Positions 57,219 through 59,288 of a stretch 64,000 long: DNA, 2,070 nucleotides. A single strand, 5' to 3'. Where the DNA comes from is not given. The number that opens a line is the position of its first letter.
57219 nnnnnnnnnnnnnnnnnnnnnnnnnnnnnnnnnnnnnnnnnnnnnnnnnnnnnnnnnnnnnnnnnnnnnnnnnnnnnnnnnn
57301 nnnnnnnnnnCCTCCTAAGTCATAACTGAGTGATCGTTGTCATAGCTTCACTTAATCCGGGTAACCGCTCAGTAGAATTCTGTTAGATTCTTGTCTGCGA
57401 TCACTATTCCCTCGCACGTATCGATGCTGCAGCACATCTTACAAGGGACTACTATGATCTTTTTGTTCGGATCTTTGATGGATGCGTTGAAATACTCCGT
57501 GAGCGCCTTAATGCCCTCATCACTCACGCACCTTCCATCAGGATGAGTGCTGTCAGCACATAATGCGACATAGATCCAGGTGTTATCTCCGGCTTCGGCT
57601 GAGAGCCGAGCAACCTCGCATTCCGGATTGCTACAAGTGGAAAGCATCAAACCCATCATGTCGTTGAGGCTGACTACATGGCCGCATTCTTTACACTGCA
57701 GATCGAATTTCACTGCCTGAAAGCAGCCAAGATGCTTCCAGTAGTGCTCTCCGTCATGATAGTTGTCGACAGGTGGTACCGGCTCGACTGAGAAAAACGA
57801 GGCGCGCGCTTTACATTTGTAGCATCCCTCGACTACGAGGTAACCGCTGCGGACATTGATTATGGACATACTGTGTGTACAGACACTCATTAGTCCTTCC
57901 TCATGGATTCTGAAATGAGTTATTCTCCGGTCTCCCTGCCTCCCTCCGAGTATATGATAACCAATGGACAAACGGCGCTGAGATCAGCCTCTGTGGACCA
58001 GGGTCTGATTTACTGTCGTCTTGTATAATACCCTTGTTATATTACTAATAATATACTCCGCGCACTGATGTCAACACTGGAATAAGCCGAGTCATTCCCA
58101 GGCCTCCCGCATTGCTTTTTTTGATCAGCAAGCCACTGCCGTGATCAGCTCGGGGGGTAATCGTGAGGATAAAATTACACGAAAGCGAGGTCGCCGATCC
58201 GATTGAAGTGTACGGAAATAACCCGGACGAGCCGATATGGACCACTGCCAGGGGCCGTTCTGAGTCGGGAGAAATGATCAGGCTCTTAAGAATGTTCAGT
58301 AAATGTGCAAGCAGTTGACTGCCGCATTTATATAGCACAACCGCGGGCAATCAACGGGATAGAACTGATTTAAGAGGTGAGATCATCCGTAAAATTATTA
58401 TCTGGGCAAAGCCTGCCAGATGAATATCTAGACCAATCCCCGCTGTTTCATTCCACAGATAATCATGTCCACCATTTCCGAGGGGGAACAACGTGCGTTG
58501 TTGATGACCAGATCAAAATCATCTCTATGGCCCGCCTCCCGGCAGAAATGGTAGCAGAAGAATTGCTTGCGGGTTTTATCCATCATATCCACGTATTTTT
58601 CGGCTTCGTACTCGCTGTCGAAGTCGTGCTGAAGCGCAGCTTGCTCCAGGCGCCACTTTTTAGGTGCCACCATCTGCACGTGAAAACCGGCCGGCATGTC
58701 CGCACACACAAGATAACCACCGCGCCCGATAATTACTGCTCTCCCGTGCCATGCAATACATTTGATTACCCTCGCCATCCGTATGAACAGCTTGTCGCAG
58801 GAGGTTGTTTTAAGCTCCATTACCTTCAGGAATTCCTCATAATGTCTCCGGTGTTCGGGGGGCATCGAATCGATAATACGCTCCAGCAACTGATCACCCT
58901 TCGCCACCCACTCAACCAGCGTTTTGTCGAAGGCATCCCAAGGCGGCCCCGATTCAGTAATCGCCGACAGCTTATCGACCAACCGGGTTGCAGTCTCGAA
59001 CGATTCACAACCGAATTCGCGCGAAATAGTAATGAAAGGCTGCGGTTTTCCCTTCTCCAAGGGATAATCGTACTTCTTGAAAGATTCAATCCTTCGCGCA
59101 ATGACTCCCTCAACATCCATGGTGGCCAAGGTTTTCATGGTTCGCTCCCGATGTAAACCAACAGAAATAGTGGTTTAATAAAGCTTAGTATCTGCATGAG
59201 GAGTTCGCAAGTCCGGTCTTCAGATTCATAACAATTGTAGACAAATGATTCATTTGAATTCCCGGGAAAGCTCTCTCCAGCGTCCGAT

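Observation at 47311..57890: Minus-strand operon: HydS-like [FeFe]-hydrogenase sensor, HATPase and DRTGG regulators, NfnAB-like and NuoEFG-like subunits, with no catalytic hydrogenase gene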

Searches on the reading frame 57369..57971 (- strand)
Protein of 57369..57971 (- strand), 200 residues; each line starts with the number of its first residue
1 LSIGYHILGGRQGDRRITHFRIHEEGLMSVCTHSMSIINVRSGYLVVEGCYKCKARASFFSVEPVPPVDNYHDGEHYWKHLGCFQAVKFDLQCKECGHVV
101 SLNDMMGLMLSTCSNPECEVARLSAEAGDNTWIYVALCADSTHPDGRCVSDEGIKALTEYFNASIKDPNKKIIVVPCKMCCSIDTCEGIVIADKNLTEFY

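Call 3: search_protein_families(library=pfam, proteins=[window:57369-57971:-], max_evalue=0.01)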
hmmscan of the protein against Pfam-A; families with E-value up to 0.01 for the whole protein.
window:57369-57971:- (200 aa): 0 families

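Call 41: search_protein_families(library=ncbifam, proteins=[window:57369-57971:-], max_evalue=0.001)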
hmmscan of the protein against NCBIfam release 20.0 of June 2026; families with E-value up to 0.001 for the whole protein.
window:57369-57971:- (200 aa): 0 families

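Call 76: find_homologous_proteins(query=window:57369-57890:-, max_evalue=0.001)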
Query window:57369-57890:- (173 aa): 227 proteins with E <= 0.001 among 235 candidates; the best 120 are listed.
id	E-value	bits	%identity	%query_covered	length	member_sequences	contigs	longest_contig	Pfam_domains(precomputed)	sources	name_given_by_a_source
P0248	1.2e-116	405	100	100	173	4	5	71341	-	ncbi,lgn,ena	-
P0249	1.6e-92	326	79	100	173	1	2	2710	-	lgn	-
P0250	1.8e-91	323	76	100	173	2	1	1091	-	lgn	-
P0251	1.7e-90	320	76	100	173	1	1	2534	-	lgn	-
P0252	2.0e-87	310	74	100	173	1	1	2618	-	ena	-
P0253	1.1e-85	304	74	100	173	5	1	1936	-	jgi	-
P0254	2.7e-85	303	74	100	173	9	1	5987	-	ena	-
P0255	4.0e-85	302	72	100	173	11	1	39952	-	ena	-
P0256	6.0e-85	302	72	100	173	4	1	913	-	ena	-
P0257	7.7e-85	301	72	100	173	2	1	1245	-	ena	-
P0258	2.6e-84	300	70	100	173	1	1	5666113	-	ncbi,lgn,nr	ncbi:MAG: hypothetical protein JSU63_01465 [Phycisphaerales bacterium]|nr:MAG: hypothetical protein 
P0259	1.3e-83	297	72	100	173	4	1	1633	-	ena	-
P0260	4.1e-83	296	70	100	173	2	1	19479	-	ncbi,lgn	-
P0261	2.4e-82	293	71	100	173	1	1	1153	-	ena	-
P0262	3.2e-82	293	71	100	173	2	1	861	-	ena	-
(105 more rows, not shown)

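Call 80: find_encoding_contigs(protein=P0258, flank=10000, max_places=1)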
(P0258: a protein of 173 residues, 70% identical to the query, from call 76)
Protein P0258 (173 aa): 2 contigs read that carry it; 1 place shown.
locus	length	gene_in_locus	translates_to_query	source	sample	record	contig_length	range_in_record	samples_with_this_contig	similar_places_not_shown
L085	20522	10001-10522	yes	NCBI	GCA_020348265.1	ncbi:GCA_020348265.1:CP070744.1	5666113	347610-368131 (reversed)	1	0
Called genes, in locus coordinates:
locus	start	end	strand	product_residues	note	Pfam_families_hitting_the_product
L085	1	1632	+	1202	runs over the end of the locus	PF01855:POR_N, PF17147:PFOR_II, PF01558:POR, PF10371:EKR, PF00037:Fer4 (weak), PF12838:Fer4_7, PF13237:Fer4_10, PF02775:TPP_enzyme_C, +5 more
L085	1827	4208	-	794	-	PF00873:ACR_tran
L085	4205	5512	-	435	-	PF25919:BSH_CusB (faint), PF25917:BSH_RND, PF25954:Beta-barrel_RND_2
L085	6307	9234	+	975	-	PF04453:LptD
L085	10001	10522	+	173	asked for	-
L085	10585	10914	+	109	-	PF07085:DRTGG (weak)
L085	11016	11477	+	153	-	PF01257:2Fe-2S_thioredx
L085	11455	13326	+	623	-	PF01512:Complex1_51K, PF10531:SLBB (weak), PF10589:NADH_4Fe-4S, PF00037:Fer4, PF13237:Fer4_10, PF12838:Fer4_7 (weak), PF13187:Fer4_9, PF00037:Fer4 (weak), +3 more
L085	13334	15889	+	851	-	PF00111:Fer2 (weak), PF13510:Fer2_4, PF10588:NADH-G_4Fe-4S_3 (weak), PF12838:Fer4_7 (weak), PF22117:Fer4_Nqo3, PF04879:Molybdop_Fe4S4, PF00384:Molybdopterin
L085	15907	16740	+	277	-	PF10418:DHODB_Fe-S_bind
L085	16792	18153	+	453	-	PF14691:Fer4_20, PF01262:AlaDh_PNT_C (faint), PF00070:Pyr_redox (faint), PF01266:DAO (faint), PF07992:Pyr_redox_2, PF13450:NAD_binding_8 (weak)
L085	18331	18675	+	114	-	PF07085:DRTGG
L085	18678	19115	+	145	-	PF13581:HATPase_c_2 (weak), PF02518:HATPase_c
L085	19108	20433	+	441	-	PF12838:Fer4_7 (weak), PF13187:Fer4_9 (weak), PF13237:Fer4_10, PF14697:Fer4_21 (weak), PF25160:LdpA_Fe-S-bd, PF00037:Fer4 (weak), PF02906:Fe_hyd_lg_C, PF04060:FeS, +1 more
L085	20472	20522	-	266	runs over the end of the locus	PF00378:ECH_1, PF16113:ECH_2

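Call 85: predict_structure(alignment_id=A1)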
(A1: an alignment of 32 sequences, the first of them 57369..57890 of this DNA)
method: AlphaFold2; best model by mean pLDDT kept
length: 173 residues; sequences in the alignment: 32
mean_pLDDT: 81.8   pTM: 0.78
mean pLDDT of the five models: 81.8, 80.2, 79.9, 78.9, 77.6
residues with pLDDT >= 90: 44; 70-90: 102; 50-70: 16; < 50: 11
segments of 3 or more residues with pLDDT < 50: 165-173
pLDDT, mean of each block of 10 residues (from residue 1): 71 89 84 87 89 86 91 89 87 90 88 67 91 86 89 76 48 25
secondary structure, 60 per line:
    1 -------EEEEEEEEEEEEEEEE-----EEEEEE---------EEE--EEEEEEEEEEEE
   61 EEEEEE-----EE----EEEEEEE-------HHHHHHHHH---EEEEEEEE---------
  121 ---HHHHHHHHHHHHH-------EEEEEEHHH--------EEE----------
elements in order: E8-23 E29-34 E44-46 E49-66 E78-84 H92-100 E104-111 H124-136 E144-149 E161-163

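Call 88: fold_search(model_id=the predicted structure, library=pdb)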
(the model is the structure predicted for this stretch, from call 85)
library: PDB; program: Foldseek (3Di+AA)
matches with E <= 10: 320; with E <= 0.001: 0
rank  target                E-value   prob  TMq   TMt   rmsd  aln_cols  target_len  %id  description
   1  2xha_A                6.7e-02  0.99  0.30  0.28   5.1        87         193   16  Crystal Structure of Domain 2 of Thermotoga maritima N-utilization Substance G (NusG) (released 2011-06-29)
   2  2xhc                  8.4e-02  0.99  0.30  0.16   4.9        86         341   14  Crystal Structure of Thermotoga maritima N-utilization Substance G (NusG) (released 2011-06-29)
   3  6sg9_DB               1.4e-01  0.93  0.27  0.08   5.2        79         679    8  Head domain of the mt-SSU assemblosome from Trypanosoma brucei (released 2019-09-18)
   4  2xdp                  1.4e-01  0.66  0.22  0.29   6.7        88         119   15  Crystal structure of the tudor domain of human JMJD2C (released 2010-06-09)
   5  2gfa_B                1.8e-01  0.66  0.23  0.34   5.8        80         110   10  double tudor domain complex structure (released 2006-05-02)
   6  2gfa_A                2.8e-01  0.60  0.24  0.35   5.3        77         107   10  double tudor domain complex structure (released 2006-05-02)
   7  9e2z_7                2.8e-01  0.25  0.20  0.07  12.4       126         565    7  Cryo-EM structure of human CMG helicase stalled at G4-containing DNA template (released 2025-03-26)
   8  4uc4_A                3.1e-01  0.69  0.25  0.37   5.1        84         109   11  Crystal structure of hybrid tudor domain of human lysine demethylase KDM4B (released 2016-03-16)
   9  2gf7_A                3.1e-01  0.60  0.24  0.34   5.3        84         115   10  Double tudor domain structure (released 2006-05-02)
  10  9h44                  3.3e-01  0.60  0.24  0.30   5.7        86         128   10  Jumonji domain-containing protein 2B with crown ether and crystallization epitope mutations L916G:R917A:A918D (released 2024-12-04)
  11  8rif_7                3.6e-01  0.28  0.19  0.05   9.4        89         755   11  Cryo-EM structure of the MCM double hexamer loaded onto dsDNA. (released 2025-01-01)
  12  7qhs_6                3.6e-01  0.04  0.14  0.06  18.9       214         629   14  S. cerevisiae CMGE nucleating origin DNA melting (released 2022-06-15)
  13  7d4a                  3.9e-01  0.66  0.26  0.36   4.8        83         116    7  The Crystal Structure of human JMJD2A Tudor domain from Biortus (released 2020-10-07)
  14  2qqr_A                3.9e-01  0.63  0.25  0.34   5.0        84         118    8  JMJD2A hybrid tudor domains (released 2007-12-11)
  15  8q67_C                3.9e-01  0.25  0.17  0.06  10.2        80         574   16  Crystal structure of a homohexameric MCM from M. acidophilum (released 2025-03-12)
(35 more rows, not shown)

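Call 89: search_protein_representatives(alignment_id=A1)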
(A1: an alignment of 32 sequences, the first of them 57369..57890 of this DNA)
Query: 32 sequences, 173 profile positions. Proteins with E-value up to 0.001 (for the whole library): 77; up to 1e-10: 54; up to 1e-30: 15. The best 77 are listed.
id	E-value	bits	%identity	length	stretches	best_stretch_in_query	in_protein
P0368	6.8e-71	254.0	-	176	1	2-173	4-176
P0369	1.7e-67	242.9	-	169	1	1-167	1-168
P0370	1.1e-56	207.7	-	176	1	3-172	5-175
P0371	5.6e-50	185.9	-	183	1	3-172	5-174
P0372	1.8e-48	180.9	-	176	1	6-168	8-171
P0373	6.4e-43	162.9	-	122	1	41-142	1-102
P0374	5.8e-40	153.3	-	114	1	78-173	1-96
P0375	1.6e-39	151.9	-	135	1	41-172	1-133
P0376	4.0e-39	150.5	-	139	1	1-87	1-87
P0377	1.4e-38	148.7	-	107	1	3-98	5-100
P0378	1.5e-36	142.1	-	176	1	6-172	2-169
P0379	1.5e-34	135.6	-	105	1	102-173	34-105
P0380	2.3e-34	135.0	-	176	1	5-172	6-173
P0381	2.9e-34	134.7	-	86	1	1-77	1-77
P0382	1.8e-32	128.9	-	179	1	3-170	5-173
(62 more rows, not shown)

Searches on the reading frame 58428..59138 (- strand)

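Call 10: search_protein_families(library=pfam, proteins=[window:58428-59138:-], max_evalue=0.00001)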
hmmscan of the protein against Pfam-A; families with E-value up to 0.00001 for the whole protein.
window:58428-59138:- (236 aa): 1 family
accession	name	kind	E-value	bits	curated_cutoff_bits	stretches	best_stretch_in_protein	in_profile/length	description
PF13189.12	Cytidylate_kin2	-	2.6e-22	80.3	28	1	36-215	2-175/176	Cytidylate kinase-like family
